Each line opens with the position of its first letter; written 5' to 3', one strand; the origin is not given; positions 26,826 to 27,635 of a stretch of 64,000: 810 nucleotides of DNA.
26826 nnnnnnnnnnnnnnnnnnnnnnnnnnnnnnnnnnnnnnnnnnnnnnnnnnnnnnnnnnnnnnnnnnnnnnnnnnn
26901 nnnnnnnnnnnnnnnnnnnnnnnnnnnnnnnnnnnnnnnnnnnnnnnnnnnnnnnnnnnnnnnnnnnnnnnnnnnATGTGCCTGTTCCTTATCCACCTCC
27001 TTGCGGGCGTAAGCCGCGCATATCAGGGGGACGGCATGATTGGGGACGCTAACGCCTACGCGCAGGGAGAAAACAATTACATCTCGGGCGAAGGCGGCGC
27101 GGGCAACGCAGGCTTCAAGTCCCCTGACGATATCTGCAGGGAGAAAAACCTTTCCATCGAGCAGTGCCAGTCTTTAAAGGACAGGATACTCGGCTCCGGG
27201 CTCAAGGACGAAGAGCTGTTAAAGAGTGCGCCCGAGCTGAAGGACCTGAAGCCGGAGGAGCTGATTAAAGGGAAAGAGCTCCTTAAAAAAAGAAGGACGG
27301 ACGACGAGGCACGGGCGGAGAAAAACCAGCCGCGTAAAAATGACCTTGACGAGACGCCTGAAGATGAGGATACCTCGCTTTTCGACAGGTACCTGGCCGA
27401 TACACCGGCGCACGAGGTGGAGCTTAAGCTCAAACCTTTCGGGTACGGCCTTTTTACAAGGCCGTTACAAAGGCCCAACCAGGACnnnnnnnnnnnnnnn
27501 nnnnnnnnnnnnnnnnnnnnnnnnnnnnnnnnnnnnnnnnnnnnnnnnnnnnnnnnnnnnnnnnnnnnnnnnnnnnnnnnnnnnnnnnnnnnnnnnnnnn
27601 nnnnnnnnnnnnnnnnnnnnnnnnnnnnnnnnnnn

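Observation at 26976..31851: Unusually large multi-SLBB OPX exporter with a low-complexity charged insert, paired with a dedicated beta-barrel outer-membrane protein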

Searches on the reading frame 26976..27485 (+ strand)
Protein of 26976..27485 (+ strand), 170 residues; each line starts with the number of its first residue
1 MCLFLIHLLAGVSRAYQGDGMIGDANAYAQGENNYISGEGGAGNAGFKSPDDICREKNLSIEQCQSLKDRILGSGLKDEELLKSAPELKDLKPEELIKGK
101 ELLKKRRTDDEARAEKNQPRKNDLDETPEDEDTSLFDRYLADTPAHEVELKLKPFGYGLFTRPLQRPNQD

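Call 34: search_protein_families(library=pfam, proteins=[window:26976-27485:+], max_evalue=10)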
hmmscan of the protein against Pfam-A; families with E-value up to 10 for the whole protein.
seq(170 aa): 2 families
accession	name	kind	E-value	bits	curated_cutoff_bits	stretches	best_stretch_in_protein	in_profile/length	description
PF12223.13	DUF3602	-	0.091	13.8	21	1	29-50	27-46/80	Protein of unknown function (DUF3602)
PF15156.11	CLN6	-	0.37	10.6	27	1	65-104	102-141/280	Ceroid-lipofuscinosis neuronal protein 6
